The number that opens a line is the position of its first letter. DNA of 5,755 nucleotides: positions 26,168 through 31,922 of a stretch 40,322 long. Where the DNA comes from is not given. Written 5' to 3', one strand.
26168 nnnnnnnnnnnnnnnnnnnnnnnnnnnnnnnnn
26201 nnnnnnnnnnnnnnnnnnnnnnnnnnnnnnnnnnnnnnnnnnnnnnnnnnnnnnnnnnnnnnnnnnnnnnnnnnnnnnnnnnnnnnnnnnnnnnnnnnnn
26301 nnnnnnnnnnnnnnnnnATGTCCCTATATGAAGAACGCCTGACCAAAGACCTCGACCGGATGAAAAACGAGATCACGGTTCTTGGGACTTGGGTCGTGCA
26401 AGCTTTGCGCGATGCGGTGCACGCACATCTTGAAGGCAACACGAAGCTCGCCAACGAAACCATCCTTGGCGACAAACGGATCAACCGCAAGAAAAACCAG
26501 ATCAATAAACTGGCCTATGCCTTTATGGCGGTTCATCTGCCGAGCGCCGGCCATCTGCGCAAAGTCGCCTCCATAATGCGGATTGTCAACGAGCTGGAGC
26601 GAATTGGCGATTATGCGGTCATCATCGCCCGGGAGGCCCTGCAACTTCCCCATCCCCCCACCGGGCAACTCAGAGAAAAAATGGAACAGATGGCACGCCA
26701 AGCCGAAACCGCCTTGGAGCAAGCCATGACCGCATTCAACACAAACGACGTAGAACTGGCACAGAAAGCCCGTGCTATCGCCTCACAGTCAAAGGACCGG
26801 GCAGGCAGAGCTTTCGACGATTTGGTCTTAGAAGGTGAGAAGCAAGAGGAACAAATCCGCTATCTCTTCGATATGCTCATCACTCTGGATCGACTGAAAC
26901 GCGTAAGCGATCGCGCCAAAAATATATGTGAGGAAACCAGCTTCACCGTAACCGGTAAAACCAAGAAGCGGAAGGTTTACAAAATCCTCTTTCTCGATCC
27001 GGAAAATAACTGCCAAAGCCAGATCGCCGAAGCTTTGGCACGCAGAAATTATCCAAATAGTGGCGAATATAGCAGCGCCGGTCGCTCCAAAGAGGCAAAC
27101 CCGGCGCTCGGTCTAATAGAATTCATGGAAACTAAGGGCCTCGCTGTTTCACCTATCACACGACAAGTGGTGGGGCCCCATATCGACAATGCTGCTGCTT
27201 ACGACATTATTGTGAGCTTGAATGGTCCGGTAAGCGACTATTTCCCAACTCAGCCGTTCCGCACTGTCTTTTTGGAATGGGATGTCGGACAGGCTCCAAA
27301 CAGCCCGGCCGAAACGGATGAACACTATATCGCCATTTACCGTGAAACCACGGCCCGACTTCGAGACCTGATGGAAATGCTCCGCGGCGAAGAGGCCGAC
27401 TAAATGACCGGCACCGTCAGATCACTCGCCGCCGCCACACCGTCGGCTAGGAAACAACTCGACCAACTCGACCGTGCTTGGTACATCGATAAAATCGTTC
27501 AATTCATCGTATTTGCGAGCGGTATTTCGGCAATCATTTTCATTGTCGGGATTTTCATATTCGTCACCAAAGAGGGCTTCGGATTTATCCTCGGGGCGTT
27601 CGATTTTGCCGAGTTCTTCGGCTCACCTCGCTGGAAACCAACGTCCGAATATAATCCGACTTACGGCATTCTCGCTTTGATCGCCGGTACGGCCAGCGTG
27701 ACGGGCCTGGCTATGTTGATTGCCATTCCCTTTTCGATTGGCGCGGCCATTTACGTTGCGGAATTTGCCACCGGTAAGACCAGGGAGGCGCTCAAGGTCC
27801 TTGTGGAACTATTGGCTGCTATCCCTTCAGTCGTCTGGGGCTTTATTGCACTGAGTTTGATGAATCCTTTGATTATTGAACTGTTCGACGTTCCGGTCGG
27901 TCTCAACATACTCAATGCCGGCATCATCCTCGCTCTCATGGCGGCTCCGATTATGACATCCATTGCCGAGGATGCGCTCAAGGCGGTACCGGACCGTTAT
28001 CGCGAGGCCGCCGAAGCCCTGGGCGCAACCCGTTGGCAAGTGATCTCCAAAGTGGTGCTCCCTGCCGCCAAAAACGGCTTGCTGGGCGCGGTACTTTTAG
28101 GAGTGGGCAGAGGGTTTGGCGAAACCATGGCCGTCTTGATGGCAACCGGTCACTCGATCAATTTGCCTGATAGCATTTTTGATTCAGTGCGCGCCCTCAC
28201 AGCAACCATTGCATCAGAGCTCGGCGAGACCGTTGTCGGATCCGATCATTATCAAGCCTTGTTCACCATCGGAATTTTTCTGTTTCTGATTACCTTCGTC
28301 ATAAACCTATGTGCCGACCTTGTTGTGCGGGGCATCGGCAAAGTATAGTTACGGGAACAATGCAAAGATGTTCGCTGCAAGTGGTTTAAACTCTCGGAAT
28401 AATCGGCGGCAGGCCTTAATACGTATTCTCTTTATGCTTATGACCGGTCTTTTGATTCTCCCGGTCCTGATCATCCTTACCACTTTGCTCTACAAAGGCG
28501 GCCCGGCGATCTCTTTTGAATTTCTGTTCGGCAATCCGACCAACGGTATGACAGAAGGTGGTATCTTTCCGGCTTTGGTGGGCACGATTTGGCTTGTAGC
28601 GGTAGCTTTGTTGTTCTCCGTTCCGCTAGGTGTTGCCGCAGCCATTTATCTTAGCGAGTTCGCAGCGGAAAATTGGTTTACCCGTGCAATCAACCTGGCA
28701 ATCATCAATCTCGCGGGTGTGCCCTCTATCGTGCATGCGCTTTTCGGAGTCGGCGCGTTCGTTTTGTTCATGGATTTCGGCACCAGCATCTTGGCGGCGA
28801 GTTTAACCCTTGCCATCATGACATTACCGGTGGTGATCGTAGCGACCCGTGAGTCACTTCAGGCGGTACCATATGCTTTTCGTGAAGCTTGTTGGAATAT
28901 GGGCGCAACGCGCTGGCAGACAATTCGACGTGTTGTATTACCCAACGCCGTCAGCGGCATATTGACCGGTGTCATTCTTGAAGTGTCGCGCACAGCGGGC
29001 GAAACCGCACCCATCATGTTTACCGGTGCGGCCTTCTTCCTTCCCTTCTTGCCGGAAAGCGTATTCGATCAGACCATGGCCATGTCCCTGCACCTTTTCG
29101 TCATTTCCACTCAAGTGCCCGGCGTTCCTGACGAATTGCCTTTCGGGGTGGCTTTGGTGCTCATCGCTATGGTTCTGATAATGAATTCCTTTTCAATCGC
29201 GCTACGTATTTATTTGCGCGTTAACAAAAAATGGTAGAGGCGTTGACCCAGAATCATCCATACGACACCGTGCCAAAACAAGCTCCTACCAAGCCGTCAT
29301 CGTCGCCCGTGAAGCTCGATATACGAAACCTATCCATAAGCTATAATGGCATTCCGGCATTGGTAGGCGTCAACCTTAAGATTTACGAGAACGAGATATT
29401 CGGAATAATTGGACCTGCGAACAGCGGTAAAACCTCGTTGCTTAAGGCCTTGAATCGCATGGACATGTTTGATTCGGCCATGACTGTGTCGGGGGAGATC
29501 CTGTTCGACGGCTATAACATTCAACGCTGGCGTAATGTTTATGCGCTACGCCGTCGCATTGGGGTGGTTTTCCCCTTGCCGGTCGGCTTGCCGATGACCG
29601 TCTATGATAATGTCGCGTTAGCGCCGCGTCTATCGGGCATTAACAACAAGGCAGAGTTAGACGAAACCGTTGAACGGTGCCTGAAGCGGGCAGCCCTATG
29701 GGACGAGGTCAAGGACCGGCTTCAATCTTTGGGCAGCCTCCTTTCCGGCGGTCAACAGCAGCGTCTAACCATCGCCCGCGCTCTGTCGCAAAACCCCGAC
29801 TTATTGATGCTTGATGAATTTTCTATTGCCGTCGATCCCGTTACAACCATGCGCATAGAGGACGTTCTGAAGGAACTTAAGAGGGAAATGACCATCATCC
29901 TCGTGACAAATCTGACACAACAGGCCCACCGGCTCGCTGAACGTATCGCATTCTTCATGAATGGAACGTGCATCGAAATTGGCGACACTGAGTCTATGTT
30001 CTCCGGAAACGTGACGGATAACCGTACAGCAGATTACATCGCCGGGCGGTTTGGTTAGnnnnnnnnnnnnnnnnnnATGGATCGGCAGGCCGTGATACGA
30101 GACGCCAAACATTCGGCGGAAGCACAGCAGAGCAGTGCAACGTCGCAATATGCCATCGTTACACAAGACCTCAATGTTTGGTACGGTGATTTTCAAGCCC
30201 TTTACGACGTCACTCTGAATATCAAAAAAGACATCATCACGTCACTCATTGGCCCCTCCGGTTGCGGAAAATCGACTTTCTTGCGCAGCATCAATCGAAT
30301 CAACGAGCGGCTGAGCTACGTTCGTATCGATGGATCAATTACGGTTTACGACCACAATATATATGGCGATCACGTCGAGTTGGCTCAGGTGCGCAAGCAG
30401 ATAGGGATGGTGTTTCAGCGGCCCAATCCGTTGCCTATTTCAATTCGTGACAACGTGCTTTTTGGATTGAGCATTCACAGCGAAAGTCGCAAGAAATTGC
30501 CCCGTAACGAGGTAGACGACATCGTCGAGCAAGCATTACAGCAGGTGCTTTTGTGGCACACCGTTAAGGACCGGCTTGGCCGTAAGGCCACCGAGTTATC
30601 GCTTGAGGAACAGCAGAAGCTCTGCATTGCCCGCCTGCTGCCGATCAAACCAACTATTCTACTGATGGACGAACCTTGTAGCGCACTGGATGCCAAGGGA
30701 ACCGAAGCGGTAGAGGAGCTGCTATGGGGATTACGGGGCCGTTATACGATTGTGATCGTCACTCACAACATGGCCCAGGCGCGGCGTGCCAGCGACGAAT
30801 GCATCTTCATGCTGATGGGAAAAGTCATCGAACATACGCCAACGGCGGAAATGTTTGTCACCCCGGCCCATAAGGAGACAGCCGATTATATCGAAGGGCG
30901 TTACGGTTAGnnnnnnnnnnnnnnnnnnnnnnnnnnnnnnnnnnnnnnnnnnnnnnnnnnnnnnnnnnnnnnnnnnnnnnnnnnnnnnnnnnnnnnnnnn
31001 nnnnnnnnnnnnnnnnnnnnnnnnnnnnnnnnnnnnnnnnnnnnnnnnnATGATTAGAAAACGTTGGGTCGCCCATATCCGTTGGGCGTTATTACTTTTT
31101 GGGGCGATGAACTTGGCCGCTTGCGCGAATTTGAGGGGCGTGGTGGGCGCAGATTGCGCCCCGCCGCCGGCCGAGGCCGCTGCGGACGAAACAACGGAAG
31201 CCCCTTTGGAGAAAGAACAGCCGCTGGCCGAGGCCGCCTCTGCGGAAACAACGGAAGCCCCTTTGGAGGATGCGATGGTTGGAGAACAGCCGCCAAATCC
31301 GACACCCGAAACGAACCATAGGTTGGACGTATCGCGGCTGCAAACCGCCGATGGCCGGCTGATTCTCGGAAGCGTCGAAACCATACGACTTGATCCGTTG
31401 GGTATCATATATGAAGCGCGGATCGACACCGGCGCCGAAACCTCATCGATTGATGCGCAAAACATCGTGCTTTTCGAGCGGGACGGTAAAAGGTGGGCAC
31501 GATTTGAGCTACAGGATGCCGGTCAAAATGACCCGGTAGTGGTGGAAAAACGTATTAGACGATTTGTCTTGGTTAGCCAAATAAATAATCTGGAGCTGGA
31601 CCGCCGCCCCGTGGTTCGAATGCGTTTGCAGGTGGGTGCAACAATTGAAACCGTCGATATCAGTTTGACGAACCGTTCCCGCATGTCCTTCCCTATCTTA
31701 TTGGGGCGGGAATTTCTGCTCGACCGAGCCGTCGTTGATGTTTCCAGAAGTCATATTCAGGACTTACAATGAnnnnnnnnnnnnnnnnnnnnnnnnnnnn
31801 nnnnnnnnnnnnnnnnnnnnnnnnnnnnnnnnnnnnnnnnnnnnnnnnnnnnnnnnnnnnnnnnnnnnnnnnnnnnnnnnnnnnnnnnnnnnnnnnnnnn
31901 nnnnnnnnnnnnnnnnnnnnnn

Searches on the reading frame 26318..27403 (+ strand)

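Call 7: search_protein_families(library=pfam, proteins=[window:26318-27403:+], max_evalue=0.001)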
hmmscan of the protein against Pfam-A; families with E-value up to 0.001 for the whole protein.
window:26318-27403:+ (361 aa): 2 families
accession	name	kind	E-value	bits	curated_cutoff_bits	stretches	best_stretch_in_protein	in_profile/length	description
PF01895.24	PhoU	-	2.8e-27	95.3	23.5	2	22-106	4-88/89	PhoU domain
PF01451.26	LMWPc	-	2.8e-06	28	23.2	1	223-321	1-110/144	Low molecular weight phosphotyrosine protein phosphatase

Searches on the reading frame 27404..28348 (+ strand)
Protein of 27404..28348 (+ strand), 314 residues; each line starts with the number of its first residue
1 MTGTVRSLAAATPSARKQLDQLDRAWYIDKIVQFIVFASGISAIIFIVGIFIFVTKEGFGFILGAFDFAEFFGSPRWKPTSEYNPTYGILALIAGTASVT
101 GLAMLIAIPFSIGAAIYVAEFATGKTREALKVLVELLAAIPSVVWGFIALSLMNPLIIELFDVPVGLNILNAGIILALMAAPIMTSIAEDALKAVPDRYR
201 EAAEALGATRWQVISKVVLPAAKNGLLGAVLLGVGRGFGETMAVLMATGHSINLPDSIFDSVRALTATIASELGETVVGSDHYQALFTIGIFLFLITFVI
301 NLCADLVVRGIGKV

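Call 7: search_protein_families(library=pfam, proteins=[window:27404-28348:+], max_evalue=0.001)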
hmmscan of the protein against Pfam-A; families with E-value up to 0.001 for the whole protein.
window:27404-28348:+ (314 aa): 1 family
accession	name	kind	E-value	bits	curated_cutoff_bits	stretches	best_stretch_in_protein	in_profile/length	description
PF00528.27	BPD_transp_1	-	1.2e-23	84.3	26.4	1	112-309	2-176/184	Binding-protein-dependent transport system inner membrane component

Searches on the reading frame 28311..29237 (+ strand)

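Call 33: search_protein_families(library=pfam, proteins=[window:28311-29237:+], max_evalue=0.001)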
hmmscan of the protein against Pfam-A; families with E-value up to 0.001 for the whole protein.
window:28311-29237:+ (308 aa): 1 family
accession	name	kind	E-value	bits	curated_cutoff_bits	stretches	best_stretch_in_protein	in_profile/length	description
PF00528.27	BPD_transp_1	-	1.2e-18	68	26.4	1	104-297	2-173/184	Binding-protein-dependent transport system inner membrane component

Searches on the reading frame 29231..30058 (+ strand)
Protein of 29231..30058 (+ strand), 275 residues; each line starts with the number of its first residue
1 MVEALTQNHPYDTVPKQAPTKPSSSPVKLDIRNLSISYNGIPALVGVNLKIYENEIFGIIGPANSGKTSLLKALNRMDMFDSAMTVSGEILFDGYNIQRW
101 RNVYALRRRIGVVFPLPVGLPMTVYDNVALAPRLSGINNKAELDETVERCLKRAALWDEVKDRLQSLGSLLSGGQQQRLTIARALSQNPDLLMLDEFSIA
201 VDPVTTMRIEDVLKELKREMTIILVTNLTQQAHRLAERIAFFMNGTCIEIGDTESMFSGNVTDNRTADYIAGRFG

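Call 33: search_protein_families(library=pfam, proteins=[window:29231-30058:+], max_evalue=0.001)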
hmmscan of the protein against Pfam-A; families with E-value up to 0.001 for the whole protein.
window:29231-30058:+ (275 aa): 4 families
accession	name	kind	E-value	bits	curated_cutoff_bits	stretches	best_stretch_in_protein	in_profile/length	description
PF00005.33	ABC_tran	-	3.8e-25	89.5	25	1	46-196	3-134/137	ABC transporter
PF13304.12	AAA_21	-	7.2e-07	30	27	0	56-79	1-25/304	AAA domain, putative AbiEii toxin, Type IV TA system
PF02463.25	SMC_N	-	9e-06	25.7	40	0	151-242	127-212/220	RecF/RecN/SMC N terminal domain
PF00931.28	NB-ARC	-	0.00095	18.9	23.5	0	53-265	17-173/248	NB-ARC domain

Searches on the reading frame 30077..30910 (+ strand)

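Call 33: search_protein_families(library=pfam, proteins=[window:30077-30910:+], max_evalue=0.001)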
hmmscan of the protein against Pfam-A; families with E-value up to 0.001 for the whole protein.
window:30077-30910:+ (277 aa): 3 families
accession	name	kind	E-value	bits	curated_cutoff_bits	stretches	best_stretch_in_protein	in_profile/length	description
PF00005.33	ABC_tran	-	1.6e-25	90.8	25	1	43-201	2-136/137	ABC transporter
PF13304.12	AAA_21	-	8.5e-07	29.8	27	0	54-79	1-26/304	AAA domain, putative AbiEii toxin, Type IV TA system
PF02463.25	SMC_N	-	2.5e-05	24.2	40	0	45-72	18-44/220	RecF/RecN/SMC N terminal domain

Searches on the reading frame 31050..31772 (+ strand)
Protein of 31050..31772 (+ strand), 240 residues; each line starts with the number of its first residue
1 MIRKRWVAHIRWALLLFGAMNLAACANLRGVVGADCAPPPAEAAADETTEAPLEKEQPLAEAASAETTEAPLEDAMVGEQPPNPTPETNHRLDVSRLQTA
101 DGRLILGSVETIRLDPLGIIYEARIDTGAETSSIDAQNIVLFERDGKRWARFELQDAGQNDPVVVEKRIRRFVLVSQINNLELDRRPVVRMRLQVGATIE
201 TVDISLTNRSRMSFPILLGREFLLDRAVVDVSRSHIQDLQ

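Call 33: search_protein_families(library=pfam, proteins=[window:31050-31772:+], max_evalue=0.001)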
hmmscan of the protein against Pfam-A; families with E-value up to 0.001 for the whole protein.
window:31050-31772:+ (240 aa): 1 family
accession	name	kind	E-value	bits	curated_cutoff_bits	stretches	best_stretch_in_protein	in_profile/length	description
PF05618.17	Zn_protease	-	5e-33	114.4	27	1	105-238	1-136/138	Putative ATP-dependent zinc protease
